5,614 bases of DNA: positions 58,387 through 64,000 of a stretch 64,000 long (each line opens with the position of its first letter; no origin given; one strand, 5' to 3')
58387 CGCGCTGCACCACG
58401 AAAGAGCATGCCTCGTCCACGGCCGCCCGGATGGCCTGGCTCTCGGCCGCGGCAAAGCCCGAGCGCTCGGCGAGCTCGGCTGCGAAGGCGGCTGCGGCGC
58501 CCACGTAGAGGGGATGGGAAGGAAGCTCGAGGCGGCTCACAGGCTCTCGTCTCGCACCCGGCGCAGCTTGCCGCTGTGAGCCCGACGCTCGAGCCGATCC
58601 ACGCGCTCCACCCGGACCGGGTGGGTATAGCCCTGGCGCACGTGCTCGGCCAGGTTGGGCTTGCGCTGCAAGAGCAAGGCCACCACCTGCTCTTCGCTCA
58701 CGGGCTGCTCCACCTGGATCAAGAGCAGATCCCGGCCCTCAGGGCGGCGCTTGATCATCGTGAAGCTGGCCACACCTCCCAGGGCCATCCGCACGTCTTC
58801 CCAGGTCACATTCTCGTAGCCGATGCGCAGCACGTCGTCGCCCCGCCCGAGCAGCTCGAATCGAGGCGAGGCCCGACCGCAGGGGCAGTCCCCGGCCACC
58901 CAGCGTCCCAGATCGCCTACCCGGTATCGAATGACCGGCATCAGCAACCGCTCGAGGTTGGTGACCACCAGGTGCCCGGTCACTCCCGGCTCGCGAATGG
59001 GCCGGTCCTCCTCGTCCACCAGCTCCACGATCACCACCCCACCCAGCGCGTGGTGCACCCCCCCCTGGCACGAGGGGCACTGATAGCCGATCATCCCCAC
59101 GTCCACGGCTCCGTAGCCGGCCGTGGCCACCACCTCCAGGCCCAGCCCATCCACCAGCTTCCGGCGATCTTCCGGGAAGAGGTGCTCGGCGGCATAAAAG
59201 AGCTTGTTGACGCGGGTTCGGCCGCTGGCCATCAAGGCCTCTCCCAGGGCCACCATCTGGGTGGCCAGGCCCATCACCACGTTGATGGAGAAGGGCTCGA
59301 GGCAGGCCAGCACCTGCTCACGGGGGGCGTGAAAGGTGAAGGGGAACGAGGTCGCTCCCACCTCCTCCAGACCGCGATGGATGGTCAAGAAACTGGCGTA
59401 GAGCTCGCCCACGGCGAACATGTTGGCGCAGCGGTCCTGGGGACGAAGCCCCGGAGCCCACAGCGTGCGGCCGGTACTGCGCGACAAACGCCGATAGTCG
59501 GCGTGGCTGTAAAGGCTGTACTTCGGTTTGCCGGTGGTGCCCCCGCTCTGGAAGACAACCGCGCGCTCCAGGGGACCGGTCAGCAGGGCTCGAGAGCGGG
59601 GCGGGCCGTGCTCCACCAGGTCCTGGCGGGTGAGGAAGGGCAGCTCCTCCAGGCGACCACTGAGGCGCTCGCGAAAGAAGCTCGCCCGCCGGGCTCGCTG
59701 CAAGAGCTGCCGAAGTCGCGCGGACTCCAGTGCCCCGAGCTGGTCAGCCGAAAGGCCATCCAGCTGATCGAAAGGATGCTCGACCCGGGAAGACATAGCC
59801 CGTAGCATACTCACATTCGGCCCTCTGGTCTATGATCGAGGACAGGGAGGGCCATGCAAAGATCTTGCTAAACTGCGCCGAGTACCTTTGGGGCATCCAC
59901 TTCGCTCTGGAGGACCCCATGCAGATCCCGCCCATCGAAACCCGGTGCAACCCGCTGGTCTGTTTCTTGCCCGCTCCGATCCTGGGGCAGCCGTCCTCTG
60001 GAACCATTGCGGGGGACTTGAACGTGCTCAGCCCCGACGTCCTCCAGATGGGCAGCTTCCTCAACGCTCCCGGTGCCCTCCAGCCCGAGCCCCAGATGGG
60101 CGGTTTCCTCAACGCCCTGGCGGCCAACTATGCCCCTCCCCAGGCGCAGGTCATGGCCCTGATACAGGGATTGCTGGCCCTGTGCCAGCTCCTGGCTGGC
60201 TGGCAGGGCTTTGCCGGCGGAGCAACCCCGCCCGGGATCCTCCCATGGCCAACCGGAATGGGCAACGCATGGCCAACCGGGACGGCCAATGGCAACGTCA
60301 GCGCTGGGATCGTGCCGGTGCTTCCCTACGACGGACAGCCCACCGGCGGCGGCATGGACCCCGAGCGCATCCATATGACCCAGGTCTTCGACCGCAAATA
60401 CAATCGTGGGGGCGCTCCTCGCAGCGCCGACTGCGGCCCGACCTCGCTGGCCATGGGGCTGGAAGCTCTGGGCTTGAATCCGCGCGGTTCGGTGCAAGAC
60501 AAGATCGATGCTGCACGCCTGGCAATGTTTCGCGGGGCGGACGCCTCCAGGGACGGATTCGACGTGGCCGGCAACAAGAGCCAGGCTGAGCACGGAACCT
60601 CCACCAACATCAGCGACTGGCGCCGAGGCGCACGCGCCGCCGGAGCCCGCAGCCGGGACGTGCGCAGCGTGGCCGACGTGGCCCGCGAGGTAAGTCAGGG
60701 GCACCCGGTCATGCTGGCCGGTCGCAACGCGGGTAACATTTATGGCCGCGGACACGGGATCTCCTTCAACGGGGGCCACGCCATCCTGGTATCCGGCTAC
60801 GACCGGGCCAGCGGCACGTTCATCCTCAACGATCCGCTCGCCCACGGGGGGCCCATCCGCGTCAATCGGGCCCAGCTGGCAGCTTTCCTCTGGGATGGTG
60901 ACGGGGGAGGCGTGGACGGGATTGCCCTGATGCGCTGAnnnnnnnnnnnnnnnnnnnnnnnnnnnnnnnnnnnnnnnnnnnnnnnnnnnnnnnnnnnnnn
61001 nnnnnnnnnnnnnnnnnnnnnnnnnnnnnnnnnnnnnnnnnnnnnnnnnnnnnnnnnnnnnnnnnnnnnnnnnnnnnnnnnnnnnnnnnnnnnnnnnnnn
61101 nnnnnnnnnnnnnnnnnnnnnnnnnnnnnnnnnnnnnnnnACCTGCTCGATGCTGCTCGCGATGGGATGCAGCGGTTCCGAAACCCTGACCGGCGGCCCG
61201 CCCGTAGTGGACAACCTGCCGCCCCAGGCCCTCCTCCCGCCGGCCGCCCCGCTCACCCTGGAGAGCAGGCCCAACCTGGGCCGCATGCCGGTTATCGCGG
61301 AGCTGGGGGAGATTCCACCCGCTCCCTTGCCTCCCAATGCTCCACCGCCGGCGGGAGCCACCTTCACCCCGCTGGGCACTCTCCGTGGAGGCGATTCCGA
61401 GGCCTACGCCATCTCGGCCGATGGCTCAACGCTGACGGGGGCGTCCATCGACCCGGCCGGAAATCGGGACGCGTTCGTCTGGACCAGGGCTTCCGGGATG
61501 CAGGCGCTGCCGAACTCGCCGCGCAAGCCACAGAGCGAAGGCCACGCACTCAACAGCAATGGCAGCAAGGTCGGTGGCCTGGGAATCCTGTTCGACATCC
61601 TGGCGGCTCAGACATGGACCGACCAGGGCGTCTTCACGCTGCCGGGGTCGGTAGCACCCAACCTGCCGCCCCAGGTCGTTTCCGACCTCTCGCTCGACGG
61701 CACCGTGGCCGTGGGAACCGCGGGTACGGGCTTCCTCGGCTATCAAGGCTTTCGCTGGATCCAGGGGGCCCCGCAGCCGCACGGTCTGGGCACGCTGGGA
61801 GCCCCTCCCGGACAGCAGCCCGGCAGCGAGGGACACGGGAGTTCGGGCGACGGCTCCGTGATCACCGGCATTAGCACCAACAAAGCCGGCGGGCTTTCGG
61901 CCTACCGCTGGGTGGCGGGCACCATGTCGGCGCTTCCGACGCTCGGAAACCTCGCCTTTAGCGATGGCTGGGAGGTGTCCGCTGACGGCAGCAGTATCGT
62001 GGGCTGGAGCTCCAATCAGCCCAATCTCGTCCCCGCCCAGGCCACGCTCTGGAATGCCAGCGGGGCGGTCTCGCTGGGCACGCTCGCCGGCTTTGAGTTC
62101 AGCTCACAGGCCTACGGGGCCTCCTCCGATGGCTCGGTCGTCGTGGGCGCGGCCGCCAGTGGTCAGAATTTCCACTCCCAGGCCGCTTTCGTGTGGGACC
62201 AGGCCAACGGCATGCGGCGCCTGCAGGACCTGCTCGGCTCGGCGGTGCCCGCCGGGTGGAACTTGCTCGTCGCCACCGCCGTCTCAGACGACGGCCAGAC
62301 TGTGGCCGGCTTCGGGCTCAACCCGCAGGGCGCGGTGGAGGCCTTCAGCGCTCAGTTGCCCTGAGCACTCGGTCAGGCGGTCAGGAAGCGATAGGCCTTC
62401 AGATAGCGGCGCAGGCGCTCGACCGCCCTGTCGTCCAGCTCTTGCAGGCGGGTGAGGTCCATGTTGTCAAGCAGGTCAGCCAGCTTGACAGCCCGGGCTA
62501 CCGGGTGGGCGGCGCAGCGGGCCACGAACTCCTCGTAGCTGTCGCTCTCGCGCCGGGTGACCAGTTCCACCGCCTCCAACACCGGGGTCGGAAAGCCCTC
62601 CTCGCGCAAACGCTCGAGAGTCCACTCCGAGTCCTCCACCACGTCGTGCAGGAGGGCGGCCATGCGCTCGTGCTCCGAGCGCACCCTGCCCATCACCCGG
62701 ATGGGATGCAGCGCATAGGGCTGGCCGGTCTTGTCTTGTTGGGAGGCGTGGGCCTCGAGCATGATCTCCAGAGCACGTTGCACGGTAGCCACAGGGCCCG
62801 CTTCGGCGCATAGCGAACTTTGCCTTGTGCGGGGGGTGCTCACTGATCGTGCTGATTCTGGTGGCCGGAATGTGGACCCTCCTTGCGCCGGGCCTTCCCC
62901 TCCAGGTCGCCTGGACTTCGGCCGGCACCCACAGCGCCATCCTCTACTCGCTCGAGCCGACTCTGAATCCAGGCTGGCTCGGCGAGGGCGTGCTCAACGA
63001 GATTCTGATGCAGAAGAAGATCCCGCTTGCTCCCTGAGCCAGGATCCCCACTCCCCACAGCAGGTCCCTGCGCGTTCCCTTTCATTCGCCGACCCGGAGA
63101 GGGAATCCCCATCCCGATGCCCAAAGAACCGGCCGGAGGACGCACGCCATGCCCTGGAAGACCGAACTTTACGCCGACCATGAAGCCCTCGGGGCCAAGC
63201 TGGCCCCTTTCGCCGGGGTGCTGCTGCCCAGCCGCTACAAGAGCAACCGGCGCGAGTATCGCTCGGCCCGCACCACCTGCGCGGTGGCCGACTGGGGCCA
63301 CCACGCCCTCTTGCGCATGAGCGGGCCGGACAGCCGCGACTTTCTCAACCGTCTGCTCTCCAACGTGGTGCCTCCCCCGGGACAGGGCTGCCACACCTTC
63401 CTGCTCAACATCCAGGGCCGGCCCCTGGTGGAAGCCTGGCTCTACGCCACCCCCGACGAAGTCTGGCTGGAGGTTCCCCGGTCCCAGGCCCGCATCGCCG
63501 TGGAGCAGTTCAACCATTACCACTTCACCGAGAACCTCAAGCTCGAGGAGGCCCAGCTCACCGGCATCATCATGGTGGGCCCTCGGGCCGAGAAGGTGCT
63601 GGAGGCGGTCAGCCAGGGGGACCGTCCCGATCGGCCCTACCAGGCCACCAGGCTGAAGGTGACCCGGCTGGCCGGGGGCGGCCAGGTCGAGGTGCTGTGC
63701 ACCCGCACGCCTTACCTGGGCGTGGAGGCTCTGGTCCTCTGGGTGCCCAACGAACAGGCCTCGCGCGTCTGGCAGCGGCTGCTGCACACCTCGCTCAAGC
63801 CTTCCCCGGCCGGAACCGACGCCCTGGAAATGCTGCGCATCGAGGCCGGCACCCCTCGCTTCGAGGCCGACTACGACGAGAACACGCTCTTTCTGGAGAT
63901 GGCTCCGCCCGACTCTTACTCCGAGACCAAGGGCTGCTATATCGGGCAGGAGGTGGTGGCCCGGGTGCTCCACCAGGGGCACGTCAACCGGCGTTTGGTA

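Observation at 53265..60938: Candidate biosynthetic/export cluster: PaaK-like ligase - RsbW-like ATPase::GNAT - hypothetical - MFS exporter operon, flanked by a metalloprotease and a C39-like peptidase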

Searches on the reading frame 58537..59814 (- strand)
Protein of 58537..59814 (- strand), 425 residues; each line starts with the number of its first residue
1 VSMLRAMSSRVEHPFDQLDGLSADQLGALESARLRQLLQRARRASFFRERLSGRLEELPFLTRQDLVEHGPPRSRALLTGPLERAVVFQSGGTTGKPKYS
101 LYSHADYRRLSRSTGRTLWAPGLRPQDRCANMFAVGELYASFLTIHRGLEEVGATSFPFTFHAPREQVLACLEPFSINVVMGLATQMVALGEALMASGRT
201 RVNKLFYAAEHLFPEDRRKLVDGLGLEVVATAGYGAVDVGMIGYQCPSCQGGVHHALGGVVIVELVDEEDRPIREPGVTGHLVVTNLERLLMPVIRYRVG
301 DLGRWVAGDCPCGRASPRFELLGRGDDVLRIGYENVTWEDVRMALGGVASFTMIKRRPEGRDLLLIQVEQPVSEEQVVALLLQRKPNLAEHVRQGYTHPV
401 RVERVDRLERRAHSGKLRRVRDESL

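Call 4: search_protein_families(library=pfam, proteins=[window:58537-59814:-], max_evalue=0.01)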
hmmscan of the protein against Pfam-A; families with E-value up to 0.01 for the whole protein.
window:58537-59814:- (425 aa): 1 family
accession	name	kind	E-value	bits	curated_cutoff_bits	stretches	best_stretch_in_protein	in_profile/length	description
PF00501.34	AMP-binding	-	1.2e-07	31.4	29.9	1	83-285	163-375/384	AMP-binding enzyme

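Call 6: search_protein_families(library=ncbifam, proteins=[window:58537-59814:-], max_evalue=0.01)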
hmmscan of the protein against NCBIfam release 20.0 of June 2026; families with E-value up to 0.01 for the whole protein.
window:58537-59814:- (425 aa): 9 families
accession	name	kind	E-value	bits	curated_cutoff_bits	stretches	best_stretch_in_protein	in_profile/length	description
NF045666.1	DVU1553_fam_AMP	equivalog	1.4e-32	113.1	300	1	19-320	16-325/331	DVU_1553 family AMP-dependent CoA ligase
NF041878.1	paak_haloarch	equivalog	6.2e-31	107.4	700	1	54-422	54-425/427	phenylacetate--CoA ligase PaaK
TIGR02155.1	PA_CoA_ligase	equivalog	8.1e-26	90.5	646.3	1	55-423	50-421/422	phenylacetate--CoA ligase PaaK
NF041217.1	BagE_FevW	exception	2.5e-20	72.8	800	1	23-383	10-371/424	bagremycin/ferroverdin synthetase BagE/FevW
NF053551.1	FlxY_rubin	equivalog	5.2e-16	58.4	520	1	244-331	244-329/424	flexirubin biosynthesis putative acyl-CoA ligase FlxY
TIGR03335.1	F390_ftsA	equivalog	7.3e-09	34.8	458.7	1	55-331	56-335/445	coenzyme F390 synthetase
NF005863.0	PRK07798.1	subfamily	0.00011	20.9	543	0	85-118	167-200/540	acyl-CoA synthetase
NF004837.0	PRK06187.1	subfamily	0.00093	17.5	476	1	65-159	153-249/531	long-chain-fatty-acid--CoA ligase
NF041596.1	fum_diaprop_lig_DdaG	equivalog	0.0082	15.2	700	0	54-409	30-380/390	fumarate--(S)-2,3-diaminopropanoate ligase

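Call 24: search_solved_structures(query=window:58537-59814:-, max_evalue=0.001)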
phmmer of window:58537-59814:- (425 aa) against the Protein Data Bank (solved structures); distinct sequences matched with E-value up to 0.001: 9.
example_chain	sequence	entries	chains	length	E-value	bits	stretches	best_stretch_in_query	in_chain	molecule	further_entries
4r1l_A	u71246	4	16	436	3.5e-26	95.4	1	54-340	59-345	Phenylacetate-coenzyme A ligase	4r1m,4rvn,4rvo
6wuq_A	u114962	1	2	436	1.8e-21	79.9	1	21-376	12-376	AjiA1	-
2y27_A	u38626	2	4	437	4.2e-21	78.6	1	7-423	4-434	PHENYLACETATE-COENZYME A LIGASE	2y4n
6hdw_A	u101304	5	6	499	1.2e-18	70.6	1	82-391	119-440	2-hydroxyisobutyryl-CoA synthetase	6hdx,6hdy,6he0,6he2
6siw_A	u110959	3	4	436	3e-18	69.2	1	22-373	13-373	PaaK-like ligase (AMP-dependent synthetase and ligase) | AMP-dependent synthetase and ligase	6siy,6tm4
6siw_B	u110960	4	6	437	3.1e-18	69.2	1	22-373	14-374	PaaK-like ligase (AMP-dependent synthetase and ligase) | AMP-dependent synthetase and ligase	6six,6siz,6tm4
2y4o_A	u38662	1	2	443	4.9e-18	68.5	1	54-337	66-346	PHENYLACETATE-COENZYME A LIGASE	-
9s3l_A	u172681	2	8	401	5.8e-11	45.2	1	33-342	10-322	Phenylacetate-CoA ligase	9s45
2v7b_A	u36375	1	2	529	0.00023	23.5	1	64-345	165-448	BENZOATE-COENZYME A LIGASE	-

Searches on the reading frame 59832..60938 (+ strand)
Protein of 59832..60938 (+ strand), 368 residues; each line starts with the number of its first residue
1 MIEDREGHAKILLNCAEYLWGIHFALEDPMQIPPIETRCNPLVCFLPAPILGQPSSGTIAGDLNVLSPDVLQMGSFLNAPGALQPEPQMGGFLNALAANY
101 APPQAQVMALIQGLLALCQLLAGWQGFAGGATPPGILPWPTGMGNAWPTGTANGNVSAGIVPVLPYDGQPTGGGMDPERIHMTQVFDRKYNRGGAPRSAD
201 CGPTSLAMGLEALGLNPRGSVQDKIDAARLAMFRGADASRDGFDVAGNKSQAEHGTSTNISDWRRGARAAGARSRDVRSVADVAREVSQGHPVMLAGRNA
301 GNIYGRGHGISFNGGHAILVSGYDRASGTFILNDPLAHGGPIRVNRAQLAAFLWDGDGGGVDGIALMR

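Call 4: search_protein_families(library=pfam, proteins=[window:59832-60938:+], max_evalue=0.01)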
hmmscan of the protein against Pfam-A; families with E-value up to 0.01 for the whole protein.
window:59832-60938:+ (368 aa): 2 families
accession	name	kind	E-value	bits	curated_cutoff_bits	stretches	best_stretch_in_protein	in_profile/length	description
PF13529.12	Peptidase_C39_2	-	1.1e-11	45.9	24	1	200-335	15-142/143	Peptidase_C39 like family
PF14399.12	BtrH_N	-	0.0041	17.8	29.7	1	279-335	78-134/134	Butirosin biosynthesis protein H, N-terminal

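Call 6: search_protein_families(library=ncbifam, proteins=[window:59832-60938:+], max_evalue=0.01)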
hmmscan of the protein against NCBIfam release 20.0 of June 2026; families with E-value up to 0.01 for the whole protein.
window:59832-60938:+ (368 aa): 0 families

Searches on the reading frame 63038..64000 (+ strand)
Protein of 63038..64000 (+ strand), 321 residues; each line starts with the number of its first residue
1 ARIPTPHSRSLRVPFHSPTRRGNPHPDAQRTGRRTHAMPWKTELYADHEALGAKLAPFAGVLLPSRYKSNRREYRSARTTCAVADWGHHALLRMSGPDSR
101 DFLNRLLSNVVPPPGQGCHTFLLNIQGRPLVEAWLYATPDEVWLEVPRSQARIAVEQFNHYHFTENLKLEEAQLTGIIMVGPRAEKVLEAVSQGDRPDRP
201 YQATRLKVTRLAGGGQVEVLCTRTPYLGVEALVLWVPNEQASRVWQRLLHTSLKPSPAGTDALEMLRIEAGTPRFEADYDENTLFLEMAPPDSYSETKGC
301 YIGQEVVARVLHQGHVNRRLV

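Call 7: search_protein_families(library=pfam, proteins=[window:63038-64000:+], max_evalue=0.01)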
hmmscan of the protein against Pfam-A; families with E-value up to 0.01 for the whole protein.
window:63038-64000:+ (321 aa): 1 family
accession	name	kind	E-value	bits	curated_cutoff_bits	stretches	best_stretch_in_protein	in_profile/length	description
PF01571.26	GCV_T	-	5.6e-38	131.1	25.6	1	44-283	1-245/255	Aminomethyltransferase folate-binding domain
